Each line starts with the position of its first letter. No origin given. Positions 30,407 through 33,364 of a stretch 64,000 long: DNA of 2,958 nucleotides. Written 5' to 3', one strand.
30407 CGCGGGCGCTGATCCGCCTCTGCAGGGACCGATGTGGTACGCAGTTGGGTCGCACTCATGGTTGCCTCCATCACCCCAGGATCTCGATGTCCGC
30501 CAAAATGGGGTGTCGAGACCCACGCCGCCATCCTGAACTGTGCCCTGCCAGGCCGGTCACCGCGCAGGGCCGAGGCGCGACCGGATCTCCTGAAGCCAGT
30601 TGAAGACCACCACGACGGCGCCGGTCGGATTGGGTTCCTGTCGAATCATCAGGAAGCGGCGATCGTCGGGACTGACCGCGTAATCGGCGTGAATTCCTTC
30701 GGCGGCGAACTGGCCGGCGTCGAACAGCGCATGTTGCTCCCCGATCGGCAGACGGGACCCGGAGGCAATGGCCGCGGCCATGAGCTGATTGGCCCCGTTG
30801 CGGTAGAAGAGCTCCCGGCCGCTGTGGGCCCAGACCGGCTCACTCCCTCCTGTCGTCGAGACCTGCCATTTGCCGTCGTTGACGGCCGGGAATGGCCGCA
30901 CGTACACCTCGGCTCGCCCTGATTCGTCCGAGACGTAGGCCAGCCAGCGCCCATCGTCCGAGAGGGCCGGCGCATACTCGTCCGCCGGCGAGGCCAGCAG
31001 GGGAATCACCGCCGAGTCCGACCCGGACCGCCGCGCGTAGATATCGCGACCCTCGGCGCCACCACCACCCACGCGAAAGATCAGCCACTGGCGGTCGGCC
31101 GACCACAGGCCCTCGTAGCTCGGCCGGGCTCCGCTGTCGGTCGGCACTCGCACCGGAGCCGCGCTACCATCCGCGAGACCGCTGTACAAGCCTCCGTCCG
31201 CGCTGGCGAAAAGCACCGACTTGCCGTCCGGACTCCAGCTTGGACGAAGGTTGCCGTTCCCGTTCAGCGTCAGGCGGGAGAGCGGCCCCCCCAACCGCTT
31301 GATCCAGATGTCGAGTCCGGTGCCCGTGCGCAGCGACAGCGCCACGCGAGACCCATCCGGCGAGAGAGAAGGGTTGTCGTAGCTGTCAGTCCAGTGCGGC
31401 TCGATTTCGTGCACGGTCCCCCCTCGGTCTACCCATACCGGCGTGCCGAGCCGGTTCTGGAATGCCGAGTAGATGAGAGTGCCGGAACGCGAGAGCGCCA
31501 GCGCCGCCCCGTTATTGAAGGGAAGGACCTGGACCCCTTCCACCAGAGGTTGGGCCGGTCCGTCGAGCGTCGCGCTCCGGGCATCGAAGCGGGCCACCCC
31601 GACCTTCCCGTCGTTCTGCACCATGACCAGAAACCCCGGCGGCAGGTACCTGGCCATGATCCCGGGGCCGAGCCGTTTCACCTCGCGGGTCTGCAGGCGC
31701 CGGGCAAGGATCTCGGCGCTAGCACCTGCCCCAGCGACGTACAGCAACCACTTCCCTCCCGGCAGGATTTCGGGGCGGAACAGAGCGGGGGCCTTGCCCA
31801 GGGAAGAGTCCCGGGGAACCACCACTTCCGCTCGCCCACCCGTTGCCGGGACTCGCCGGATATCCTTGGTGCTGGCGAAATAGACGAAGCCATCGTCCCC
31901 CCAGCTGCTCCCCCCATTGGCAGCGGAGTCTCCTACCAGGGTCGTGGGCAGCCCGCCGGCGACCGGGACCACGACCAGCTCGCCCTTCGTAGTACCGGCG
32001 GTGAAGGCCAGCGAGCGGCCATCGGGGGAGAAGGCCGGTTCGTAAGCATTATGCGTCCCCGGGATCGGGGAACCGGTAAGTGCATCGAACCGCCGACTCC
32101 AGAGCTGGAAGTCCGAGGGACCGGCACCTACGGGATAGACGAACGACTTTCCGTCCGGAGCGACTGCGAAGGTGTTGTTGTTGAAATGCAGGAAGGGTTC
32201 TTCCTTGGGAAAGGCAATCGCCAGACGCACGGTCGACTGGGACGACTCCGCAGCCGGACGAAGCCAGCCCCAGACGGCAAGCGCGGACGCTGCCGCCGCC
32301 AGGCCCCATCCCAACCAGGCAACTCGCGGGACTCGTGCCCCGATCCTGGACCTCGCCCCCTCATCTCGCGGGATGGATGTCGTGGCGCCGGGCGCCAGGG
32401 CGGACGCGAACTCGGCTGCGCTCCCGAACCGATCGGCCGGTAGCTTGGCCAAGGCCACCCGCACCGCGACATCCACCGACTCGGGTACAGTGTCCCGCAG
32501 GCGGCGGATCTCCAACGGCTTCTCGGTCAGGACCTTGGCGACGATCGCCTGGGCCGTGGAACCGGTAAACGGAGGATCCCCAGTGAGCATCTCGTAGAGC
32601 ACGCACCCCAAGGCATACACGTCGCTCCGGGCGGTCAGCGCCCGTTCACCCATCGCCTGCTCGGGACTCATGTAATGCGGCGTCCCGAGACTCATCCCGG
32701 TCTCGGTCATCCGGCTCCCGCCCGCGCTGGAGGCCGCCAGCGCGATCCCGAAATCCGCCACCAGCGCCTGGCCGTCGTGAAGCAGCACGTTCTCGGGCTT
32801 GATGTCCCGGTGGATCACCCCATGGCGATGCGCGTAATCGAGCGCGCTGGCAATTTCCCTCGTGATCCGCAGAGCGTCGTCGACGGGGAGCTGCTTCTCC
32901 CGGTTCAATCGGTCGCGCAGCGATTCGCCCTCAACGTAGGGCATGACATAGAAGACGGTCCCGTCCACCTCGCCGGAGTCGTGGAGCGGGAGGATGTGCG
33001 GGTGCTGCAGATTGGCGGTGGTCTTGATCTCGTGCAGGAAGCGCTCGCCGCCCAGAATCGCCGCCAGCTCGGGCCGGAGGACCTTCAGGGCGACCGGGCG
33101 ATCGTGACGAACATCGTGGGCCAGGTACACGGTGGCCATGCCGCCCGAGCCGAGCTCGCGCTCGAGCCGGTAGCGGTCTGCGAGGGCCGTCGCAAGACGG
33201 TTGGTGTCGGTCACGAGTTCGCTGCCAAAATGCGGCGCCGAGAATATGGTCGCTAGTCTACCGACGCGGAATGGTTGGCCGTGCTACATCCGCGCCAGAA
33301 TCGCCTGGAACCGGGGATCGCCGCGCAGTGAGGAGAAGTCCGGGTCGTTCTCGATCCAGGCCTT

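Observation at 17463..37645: Co-directional array of six Hanks-type Ser/Thr kinases with two sensor architectures and an embedded PP2C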

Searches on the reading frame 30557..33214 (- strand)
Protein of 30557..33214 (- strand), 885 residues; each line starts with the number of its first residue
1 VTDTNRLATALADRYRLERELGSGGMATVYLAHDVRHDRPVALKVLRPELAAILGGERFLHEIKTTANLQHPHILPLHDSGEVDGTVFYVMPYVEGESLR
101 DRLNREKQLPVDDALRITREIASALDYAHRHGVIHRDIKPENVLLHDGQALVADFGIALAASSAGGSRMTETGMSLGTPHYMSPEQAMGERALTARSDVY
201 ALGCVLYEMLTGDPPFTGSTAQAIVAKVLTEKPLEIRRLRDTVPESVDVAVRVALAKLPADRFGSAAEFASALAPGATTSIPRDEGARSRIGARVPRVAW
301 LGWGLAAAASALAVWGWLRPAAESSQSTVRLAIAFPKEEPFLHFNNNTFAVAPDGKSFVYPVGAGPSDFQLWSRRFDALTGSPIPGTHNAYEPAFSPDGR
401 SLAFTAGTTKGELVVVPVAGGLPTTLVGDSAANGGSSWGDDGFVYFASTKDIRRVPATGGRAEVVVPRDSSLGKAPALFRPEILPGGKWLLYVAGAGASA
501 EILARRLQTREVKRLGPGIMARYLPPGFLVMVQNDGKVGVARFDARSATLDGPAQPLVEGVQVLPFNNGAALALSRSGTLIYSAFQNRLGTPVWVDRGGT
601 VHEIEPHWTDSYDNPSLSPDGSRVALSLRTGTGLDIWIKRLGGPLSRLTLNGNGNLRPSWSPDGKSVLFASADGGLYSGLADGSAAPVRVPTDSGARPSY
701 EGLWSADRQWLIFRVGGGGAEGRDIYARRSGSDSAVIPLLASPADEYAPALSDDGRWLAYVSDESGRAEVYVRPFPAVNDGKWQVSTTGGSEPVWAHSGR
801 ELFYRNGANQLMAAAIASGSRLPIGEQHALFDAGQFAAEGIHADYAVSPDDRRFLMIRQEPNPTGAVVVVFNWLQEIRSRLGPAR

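Call 4: search_protein_families(library=pfam, proteins=[window:30557-33214:-], max_evalue=0.01)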
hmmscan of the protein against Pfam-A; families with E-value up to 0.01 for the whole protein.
window:30557-33214:- (885 aa): 5 families
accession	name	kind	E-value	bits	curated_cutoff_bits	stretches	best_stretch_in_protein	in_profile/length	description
PF00069.31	Pkinase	-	5.1e-50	170.7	31.7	1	15-237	1-220/263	Protein kinase domain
PF07714.23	PK_Tyr_Ser-Thr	-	5.6e-34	118.1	23.1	1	17-236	3-225/258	Protein tyrosine and serine/threonine kinase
PF07676.18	PD40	-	1.8e-28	98.3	20.9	3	738-772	3-38/38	WD40-like Beta Propeller Repeat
PF10647.15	Gmad1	-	7.6e-08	32.9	20.5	0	597-680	7-91/251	Lipoprotein LpqB beta-propeller domain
PF01636.29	APH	-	4e-07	30.5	23.2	1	108-157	140-196/239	Phosphotransferase enzyme family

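Call 54: search_solved_structures(query=window:30557-33214:-, max_evalue=0.00001)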
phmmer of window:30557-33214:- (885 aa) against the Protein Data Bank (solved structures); distinct sequences matched with E-value up to 0.00001: 2669 (the best 60 are shown).
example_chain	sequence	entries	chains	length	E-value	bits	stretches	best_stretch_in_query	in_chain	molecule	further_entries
3f69_A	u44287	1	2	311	3.2e-57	197.5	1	10-273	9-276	Serine/threonine-protein kinase pknB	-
3f61_A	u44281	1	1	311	4.1e-57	197.2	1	10-273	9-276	Serine/threonine-protein kinase pknB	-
6i2p_A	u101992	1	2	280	4.1e-57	197.1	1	10-272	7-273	Serine/threonine-protein kinase PknB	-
3ori_A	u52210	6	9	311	7.5e-57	196.3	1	10-273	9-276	Serine/threonine protein kinase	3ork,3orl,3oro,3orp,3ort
5u94_A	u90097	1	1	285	9.8e-57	195.9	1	9-272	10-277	Serine/threonine-protein kinase PknB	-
6b2p_A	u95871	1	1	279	1.1e-56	195.7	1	10-272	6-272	Serine/threonine-protein kinase PknB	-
1o6y_A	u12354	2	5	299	1.3e-56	195.5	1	9-272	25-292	SERINE/THREONINE-PROTEIN KINASE PKNB | Probable serine/threonine-protein kinase pknB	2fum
1mru_A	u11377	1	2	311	1.4e-56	195.4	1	10-273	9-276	Probable serine/threonine-protein kinase pknB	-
3orm_A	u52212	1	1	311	1.9e-55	191.6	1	10-273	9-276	Serine/threonine protein kinase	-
2h34_A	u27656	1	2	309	6.4e-51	176.7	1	14-280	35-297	Serine/threonine-protein kinase pknE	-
9ruk_A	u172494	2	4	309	1.7e-50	175.3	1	9-273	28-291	Serine/threonine-protein kinase StkP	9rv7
9ruj_A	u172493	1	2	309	1.9e-50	175.1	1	9-273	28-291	Serine/threonine-protein kinase StkP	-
9ru3_A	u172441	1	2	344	2.5e-50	174.7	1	10-273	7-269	Serine/threonine-protein kinase StkP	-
9tmq_A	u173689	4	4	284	4.9e-48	167.1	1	6-275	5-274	Serine/threonine-protein kinase PknA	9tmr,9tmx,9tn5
4ow8_A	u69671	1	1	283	5.4e-48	167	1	6-275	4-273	Serine/threonine-protein kinase PknA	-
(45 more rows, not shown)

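Call 73: search_protein_families(library=padloc, proteins=[window:30557-33214:-], max_evalue=0.001)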
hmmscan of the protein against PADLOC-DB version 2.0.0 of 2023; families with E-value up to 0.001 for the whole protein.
window:30557-33214:- (885 aa): 35 families (the best 25 are shown)
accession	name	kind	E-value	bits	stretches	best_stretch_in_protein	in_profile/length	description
PDLC04061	PD-T4-6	-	3e-99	331.9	1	6-279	9-286/510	-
PDLC04042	PD-T4-6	-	1.3e-93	311.9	1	10-278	6-274/292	-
PDLC04053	PD-T4-6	-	1.4e-87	292.1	1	12-280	8-275/311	-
PDLC04043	PD-T4-6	-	8.6e-86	286.8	1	9-274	11-275/452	-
PDLC04039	PD-T4-6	-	5.6e-83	277.5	1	6-276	8-275/458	-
PDLC04060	PD-T4-6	-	1.9e-78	262.5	1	9-273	4-266/486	-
PDLC04052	PD-T4-6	-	6e-78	261.2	1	9-273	5-273/496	-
PDLC04054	PD-T4-6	-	8.8e-77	256.9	1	11-288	8-285/347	-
PDLC04047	PD-T4-6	-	2e-75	251.9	1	9-274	6-270/327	-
PDLC04057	PD-T4-6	-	1.9e-72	242.7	1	8-274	3-268/443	-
PDLC04138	mad6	-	9.9e-72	240.8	1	9-271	47-308/659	mads_6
PDLC04040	PD-T4-6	-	1.4e-71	239.9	1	21-285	2-274/547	-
PDLC04041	PD-T4-6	-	1.8e-68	229.8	1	8-285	23-302/443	-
PDLC04048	PD-T4-6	-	1.1e-67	226.9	1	10-274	7-270/354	-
PDLC01088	C3a189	-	5.2e-54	182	1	18-342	2-305/840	kinase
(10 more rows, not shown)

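Call 74: search_protein_families(library=ncbifam, proteins=[window:30557-33214:-], max_evalue=0.00001)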
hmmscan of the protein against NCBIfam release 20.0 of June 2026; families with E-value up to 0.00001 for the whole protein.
window:30557-33214:- (885 aa): 17 families
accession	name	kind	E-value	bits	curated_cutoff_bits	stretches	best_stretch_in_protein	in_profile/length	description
NF033483.0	PknB_PASTA_kin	equivalog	1.1e-93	315.2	450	1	10-274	4-266/563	Stk1 family PASTA domain-containing Ser/Thr kinase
NF052427.1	StpK7MSMEG_1200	equivalog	1.1e-58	199.2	900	1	14-315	8-316/601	serine/threonine protein kinase StpK7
NF047741.1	antiphage_MADS6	equivalog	1.5e-54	185.6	460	2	98-275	284-459/612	methylation-associated defense system protein kinase MAD6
NF009651.0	PRK13184.1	equivalog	2.9e-50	171.1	839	1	13-273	2-287/932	serine/threonine-protein kinase PknD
TIGR03903.1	TOMM_kin_cyc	equivalog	9.3e-43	146.3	705.75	1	40-271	5-242/1267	TOMM system kinase/cyclase fusion protein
NF053615.1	SerThrKinAfsKStmc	equivalog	1.1e-32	113.7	1300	1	20-289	20-280/809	protein serine/threonine kinase AfsK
NF033442.0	BREX_PglW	equivalog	1.8e-27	95.5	990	2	10-147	509-644/1391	BREX system serine/threonine kinase PglW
NF038150.1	lanthi_synth_IV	equivalog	3e-27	95.3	650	1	8-282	184-460/851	class IV lanthionine synthetase LanL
TIGR02800.1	propeller_TolB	equivalog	7.2e-24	84.5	343.15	2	615-685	240-314/418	Tol-Pal system beta propeller repeat protein TolB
NF038151.1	lanthi_synth_III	equivalog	7.9e-13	47.7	575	1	14-211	221-424/833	class III lanthionine synthetase LanKC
NF043056.1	T4SS_LegK1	equivalog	5.6e-11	41.7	550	1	84-209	151-283/516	Dot/Icm T4SS effector kinase LegK1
NF058632.1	SerThrKinPrkT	equivalog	3.7e-10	39.3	280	1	13-147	21-152/322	serine/threonine protein kinase PrkT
NF011464.0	PRK14879.1-7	equivalog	1.4e-09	38.1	246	1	87-159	81-150/221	Kae1-associated kinase Bud32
TIGR03724.2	arch_bud32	equivalog_domain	7.9e-09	35.3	125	1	48-160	29-133/193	KEOPS complex kinase/ATPase Bud32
NF002183.0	PRK01029.1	equivalog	8.7e-09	34.9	405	0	613-675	284-349/429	Tol-Pal system protein TolB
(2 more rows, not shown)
